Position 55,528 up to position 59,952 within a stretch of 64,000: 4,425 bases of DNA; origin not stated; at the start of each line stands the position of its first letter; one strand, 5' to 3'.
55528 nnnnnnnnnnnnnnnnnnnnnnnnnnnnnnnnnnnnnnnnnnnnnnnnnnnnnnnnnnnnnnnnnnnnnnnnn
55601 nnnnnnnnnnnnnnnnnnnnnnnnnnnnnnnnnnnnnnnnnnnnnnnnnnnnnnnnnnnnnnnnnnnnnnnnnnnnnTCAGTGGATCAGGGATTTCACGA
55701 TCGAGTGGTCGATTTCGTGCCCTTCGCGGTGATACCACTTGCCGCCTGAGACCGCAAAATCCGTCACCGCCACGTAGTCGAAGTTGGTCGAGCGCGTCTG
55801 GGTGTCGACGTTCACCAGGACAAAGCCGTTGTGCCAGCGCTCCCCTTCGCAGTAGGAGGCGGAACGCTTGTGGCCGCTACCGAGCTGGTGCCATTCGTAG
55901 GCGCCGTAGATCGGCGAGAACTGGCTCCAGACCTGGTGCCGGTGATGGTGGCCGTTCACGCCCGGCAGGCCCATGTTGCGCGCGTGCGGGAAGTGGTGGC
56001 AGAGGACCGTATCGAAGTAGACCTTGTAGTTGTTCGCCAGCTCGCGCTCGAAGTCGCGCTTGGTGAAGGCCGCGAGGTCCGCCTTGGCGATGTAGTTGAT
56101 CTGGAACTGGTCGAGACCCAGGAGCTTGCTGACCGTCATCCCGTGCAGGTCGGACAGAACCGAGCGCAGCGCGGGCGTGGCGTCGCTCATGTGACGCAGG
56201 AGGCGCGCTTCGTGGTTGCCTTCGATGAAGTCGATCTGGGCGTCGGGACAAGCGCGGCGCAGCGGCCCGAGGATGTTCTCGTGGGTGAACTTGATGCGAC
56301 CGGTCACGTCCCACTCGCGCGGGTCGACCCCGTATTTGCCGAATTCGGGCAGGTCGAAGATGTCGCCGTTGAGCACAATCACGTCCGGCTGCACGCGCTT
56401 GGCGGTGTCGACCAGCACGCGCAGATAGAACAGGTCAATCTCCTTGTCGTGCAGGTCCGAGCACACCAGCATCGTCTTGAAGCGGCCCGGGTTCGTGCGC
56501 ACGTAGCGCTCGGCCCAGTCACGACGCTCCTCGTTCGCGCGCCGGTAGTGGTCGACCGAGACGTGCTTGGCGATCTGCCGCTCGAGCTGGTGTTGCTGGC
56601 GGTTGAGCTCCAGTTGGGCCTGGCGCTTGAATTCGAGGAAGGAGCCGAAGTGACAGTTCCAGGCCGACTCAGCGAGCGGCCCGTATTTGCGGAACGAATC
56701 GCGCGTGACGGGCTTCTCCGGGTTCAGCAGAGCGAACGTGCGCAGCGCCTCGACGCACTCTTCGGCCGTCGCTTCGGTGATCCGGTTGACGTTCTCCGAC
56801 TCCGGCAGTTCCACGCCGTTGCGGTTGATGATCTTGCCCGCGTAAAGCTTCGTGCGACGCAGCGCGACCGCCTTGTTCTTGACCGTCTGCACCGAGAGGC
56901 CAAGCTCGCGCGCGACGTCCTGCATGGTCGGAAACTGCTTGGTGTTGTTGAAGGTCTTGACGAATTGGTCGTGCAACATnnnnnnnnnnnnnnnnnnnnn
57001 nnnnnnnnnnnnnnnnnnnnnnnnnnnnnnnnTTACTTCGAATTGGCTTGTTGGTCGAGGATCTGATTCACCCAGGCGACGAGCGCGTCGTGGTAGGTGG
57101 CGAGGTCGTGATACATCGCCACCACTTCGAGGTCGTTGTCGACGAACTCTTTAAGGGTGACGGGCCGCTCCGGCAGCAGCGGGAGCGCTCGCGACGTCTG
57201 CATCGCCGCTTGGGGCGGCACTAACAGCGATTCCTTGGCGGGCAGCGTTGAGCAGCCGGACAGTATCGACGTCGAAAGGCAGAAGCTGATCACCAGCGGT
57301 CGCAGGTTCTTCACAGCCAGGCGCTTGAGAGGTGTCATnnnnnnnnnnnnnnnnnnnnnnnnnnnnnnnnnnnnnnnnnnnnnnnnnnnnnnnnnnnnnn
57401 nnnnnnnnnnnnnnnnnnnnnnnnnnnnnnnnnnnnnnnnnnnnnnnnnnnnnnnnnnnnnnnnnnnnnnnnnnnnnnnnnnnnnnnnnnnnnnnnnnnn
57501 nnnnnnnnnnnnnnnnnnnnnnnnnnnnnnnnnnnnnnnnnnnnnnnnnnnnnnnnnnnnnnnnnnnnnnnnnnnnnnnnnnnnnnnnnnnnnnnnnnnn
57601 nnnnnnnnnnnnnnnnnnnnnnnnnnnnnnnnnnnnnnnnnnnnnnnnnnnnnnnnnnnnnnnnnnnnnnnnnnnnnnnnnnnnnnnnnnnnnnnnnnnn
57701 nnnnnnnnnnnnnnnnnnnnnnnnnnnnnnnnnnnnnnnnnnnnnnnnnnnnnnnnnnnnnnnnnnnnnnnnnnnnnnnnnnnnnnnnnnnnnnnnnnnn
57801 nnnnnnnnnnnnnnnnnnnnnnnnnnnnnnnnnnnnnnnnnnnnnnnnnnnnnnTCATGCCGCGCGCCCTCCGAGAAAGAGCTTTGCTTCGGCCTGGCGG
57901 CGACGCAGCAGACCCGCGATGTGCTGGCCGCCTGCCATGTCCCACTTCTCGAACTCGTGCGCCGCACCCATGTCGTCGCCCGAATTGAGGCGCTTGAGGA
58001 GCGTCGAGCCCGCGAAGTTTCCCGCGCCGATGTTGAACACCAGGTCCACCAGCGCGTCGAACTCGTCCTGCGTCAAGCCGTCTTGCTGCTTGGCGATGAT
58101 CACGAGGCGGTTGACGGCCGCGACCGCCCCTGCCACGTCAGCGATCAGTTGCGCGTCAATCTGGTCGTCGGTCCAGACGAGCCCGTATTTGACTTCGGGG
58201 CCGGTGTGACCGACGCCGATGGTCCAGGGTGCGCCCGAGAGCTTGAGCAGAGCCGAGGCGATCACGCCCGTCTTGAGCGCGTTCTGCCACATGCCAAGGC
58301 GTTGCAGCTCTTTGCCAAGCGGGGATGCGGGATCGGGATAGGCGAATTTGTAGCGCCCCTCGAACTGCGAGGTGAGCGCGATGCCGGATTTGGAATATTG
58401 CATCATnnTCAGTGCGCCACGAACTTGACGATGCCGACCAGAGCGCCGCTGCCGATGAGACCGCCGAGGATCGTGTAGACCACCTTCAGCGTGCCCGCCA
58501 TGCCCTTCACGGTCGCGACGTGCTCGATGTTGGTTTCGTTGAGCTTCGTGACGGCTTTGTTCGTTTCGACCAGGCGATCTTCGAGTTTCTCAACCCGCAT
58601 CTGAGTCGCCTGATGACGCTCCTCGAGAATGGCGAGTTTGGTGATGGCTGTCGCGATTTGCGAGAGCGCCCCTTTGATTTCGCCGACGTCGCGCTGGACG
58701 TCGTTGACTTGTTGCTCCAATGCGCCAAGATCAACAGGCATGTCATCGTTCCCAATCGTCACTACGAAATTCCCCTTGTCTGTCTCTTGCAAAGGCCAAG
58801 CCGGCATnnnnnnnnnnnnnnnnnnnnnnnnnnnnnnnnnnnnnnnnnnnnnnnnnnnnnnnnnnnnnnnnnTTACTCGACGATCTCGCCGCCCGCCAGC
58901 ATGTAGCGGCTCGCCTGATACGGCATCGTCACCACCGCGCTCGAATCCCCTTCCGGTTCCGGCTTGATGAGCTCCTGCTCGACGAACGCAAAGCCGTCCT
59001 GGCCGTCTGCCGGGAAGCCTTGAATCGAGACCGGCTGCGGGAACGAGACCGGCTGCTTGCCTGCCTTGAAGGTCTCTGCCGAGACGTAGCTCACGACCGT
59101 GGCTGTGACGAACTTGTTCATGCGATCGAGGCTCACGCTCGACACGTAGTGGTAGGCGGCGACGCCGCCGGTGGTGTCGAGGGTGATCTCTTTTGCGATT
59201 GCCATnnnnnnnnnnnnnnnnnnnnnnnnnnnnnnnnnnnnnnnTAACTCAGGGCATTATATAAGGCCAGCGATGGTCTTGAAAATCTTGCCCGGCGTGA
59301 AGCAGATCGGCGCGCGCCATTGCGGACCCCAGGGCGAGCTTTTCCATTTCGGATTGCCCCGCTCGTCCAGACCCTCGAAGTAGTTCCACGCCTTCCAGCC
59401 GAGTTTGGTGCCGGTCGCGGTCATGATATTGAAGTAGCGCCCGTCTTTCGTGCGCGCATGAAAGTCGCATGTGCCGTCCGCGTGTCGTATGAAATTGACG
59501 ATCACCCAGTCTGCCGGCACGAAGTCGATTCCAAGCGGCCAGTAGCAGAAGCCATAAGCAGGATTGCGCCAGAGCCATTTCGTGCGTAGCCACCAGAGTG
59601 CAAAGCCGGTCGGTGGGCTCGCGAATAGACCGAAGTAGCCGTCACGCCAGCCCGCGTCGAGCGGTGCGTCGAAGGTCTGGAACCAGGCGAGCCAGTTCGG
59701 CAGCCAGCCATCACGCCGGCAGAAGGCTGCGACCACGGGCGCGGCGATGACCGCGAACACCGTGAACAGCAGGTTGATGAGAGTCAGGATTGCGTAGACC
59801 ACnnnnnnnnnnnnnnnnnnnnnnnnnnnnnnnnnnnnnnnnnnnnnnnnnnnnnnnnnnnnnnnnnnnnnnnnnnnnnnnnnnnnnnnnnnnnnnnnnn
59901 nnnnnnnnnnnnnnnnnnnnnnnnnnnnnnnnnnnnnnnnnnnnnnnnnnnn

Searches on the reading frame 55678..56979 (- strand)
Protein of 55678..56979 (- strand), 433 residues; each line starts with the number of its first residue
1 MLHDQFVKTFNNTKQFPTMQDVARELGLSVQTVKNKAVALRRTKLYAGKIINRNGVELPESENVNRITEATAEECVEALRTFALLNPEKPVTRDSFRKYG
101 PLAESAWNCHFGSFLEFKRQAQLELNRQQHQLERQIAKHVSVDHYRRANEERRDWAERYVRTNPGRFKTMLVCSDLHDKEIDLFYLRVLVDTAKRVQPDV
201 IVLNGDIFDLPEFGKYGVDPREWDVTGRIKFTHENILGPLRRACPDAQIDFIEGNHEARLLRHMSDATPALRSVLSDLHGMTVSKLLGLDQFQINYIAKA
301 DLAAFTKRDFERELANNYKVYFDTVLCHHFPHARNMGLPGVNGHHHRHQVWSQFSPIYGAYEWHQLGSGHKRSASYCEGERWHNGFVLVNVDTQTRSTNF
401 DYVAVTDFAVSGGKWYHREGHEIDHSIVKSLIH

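Call 11: search_protein_families(library=phrogs, proteins=[window:55678-56979:-], max_evalue=0.00001)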
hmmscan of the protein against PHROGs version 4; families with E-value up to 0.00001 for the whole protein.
window:55678-56979:- (433 aa): 2 families
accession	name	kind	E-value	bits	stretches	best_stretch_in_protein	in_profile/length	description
phrog_20266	-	other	7.7e-103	345.7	1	51-418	44-446/450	metallo-phosphoesterase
phrog_221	-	other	2.5e-22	80.6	1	126-395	86-340/367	metallo-phosphoesterase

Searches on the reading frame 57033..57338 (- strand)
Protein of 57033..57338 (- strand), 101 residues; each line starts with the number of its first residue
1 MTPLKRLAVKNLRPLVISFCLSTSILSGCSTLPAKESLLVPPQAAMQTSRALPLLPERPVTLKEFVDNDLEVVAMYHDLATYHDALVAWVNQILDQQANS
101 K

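Call 84: search_protein_families(library=pfam, proteins=[window:57033-57338:-], max_evalue=0.05)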
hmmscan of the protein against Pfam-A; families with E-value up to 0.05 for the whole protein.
window:57033-57338:- (101 aa): 1 family
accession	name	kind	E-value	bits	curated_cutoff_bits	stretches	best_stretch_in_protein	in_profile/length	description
PF23793.1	LysC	-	0.041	14.3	27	0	25-91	2-67/69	Rz1-like lysis system protein LysC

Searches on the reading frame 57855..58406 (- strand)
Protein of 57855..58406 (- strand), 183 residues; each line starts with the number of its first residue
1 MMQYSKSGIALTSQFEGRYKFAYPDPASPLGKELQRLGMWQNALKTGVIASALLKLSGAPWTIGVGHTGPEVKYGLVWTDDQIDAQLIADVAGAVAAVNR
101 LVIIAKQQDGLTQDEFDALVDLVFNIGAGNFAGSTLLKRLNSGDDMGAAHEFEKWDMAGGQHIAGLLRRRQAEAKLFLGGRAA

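Call 13: search_protein_families(library=phrogs, proteins=[window:57855-58406:-], max_evalue=0.001)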
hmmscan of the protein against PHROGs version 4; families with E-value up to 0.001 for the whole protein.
window:57855-58406:- (183 aa): 5 families
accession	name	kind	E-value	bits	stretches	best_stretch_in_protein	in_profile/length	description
phrog_7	-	lysis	3.8e-46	158.6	1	1-180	551-698/873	endolysin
phrog_10457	-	lysis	3.9e-17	63.3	1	110-178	26-94/95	endolysin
phrog_33083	-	lysis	4.4e-17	62.9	1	61-177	29-140/456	endolysin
phrog_7910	-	lysis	5.8e-16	59.9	1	94-181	9-95/96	endolysin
phrog_28234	-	lysis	3.2e-11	43.9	1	57-179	95-221/372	endolysin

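Call 14: search_protein_families(library=pfam, proteins=[window:57855-58406:-], max_evalue=0.01)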
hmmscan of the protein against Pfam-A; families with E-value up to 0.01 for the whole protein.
window:57855-58406:- (183 aa): 1 family
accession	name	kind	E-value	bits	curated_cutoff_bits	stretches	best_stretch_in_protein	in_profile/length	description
PF00959.24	Phage_lysozyme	-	4e-34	118.1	22.3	1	54-173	12-125/125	Phage lysozyme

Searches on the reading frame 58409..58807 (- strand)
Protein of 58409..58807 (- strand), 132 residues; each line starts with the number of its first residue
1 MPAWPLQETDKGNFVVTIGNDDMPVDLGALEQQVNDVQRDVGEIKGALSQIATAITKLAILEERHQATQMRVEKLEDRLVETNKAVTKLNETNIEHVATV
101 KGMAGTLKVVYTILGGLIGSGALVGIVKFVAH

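Call 13: search_protein_families(library=phrogs, proteins=[window:58409-58807:-], max_evalue=0.001)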
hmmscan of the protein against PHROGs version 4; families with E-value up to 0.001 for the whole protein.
window:58409-58807:- (132 aa): 1 family
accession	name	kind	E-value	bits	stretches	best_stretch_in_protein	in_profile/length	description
phrog_1193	-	other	0.00066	20.6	0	56-119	13-64/76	hemolysin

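Call 14: search_protein_families(library=pfam, proteins=[window:58409-58807:-], max_evalue=0.01)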
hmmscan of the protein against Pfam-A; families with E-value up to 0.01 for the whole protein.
window:58409-58807:- (132 aa): 2 families
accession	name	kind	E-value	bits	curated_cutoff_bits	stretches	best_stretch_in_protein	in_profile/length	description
PF14678.12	FANCI_S4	-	0.0023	17.6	25.3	1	28-117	44-131/250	FANCI solenoid 4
PF22905.2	Hydro_N_hd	-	0.0033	17.8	27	1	20-93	70-141/195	Hydrolase N-terminal helical domain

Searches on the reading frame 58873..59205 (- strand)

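Call 13: search_protein_families(library=phrogs, proteins=[window:58873-59205:-], max_evalue=0.001)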
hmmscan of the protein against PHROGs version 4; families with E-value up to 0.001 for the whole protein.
window:58873-59205:- (110 aa): 1 family
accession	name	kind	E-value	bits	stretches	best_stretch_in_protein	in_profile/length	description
phrog_5084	-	unknown function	1.7e-28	99.8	1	1-110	2-106/107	-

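Call 14: search_protein_families(library=pfam, proteins=[window:58873-59205:-], max_evalue=0.01)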
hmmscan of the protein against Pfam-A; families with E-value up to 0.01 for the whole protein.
window:58873-59205:- (110 aa): 0 families

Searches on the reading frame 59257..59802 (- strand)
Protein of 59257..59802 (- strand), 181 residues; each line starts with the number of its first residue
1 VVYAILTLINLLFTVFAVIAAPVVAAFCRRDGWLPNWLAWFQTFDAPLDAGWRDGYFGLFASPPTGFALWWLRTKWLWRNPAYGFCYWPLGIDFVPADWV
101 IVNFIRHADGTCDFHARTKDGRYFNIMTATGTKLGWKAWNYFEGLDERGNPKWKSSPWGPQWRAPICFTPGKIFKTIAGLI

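Call 84: search_protein_families(library=pfam, proteins=[window:59257-59802:-], max_evalue=0.05)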
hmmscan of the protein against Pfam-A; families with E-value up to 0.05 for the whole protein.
window:59257-59802:- (181 aa): 1 family
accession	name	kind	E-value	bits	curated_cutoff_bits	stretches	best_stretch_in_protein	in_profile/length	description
PF24027.1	DUF7338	-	6e-32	111.2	27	1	3-168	9-170/180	Family of unknown function (DUF7338)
